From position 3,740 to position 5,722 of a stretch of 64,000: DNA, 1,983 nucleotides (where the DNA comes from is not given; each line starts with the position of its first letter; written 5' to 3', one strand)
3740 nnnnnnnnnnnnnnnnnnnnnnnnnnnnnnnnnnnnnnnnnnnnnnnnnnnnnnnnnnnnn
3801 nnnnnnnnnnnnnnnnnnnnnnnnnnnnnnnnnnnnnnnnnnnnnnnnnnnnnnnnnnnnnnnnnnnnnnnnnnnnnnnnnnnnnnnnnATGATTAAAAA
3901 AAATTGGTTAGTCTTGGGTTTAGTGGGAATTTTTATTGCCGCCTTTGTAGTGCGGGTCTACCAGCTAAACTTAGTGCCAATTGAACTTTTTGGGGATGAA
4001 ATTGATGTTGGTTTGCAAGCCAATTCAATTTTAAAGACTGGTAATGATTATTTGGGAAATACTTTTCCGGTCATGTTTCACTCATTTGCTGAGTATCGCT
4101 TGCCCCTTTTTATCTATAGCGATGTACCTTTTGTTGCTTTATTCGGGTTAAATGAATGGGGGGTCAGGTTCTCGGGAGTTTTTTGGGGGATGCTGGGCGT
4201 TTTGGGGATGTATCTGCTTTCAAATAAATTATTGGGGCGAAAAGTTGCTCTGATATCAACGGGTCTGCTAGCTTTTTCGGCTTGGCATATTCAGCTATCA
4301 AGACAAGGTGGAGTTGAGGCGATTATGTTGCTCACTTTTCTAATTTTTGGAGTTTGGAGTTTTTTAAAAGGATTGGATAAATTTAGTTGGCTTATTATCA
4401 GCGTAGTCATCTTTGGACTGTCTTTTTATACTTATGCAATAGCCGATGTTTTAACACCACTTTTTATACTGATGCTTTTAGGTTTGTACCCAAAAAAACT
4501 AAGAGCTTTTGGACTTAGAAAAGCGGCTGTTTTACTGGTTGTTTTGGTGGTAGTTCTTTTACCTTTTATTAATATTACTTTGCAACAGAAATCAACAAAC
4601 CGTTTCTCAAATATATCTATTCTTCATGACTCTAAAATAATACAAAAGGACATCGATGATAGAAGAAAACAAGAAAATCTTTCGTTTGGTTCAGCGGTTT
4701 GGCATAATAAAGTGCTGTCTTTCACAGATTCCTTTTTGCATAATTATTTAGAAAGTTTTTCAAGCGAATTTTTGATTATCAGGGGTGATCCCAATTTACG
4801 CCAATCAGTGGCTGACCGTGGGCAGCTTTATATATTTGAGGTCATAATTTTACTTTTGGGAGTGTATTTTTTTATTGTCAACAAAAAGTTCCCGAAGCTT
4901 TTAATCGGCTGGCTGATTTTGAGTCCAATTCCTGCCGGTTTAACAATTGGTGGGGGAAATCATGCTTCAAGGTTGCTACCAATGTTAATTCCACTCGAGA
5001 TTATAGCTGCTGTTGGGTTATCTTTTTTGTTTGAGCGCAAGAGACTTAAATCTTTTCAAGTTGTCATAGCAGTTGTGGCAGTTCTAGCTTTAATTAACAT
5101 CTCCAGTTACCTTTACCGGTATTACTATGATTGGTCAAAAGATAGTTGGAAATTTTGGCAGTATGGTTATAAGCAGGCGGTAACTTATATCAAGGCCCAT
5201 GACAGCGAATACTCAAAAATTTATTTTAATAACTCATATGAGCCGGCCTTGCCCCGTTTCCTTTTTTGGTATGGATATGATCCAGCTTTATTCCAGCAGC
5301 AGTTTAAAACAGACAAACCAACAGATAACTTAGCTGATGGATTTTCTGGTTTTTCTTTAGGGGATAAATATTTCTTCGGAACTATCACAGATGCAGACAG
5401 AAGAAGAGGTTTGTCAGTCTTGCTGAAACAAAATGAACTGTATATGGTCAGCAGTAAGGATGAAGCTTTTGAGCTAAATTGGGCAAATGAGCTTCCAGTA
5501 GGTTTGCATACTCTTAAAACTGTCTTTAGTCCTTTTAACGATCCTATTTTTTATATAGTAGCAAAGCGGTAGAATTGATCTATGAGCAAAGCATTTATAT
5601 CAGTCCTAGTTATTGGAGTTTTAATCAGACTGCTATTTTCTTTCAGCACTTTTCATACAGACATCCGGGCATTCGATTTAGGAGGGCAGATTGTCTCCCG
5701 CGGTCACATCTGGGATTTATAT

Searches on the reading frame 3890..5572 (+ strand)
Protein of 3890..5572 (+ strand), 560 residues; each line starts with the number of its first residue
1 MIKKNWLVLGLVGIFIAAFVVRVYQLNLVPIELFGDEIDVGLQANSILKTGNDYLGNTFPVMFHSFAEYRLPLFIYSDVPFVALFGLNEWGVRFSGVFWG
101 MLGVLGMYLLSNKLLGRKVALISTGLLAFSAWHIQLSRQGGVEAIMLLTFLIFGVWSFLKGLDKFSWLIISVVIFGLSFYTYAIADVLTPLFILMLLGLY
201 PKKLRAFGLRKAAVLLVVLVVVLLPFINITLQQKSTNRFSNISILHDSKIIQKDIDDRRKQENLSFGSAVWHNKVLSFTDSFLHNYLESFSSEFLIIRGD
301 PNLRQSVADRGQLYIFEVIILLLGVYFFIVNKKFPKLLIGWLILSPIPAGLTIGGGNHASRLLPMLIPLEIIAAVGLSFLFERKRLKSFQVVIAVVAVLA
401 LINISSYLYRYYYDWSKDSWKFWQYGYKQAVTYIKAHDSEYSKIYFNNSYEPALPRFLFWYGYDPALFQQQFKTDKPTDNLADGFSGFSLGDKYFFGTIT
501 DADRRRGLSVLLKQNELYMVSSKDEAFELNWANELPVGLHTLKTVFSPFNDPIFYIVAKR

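Call 5: search_protein_families(library=pfam, proteins=[window:3890-5572:+], max_evalue=0.01)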
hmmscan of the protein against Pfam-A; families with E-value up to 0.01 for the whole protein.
window:3890-5572:+ (560 aa): 1 family
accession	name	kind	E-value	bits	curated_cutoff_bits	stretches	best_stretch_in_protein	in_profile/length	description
PF13231.12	PMT_2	-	2.3e-12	47.8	26.1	1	81-223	13-154/160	Dolichyl-phosphate-mannose-protein mannosyltransferase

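Call 9: search_protein_families(library=ncbifam, proteins=[window:3890-5572:+], max_evalue=0.05)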
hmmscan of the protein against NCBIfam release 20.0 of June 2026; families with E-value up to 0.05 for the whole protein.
window:3890-5572:+ (560 aa): 1 family
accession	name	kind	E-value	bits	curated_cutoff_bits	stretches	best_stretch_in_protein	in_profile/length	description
TIGR03663.1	TIGR03663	subfamily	8.8e-06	25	126.25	1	12-205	5-187/435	flippase activity-associated protein Agl23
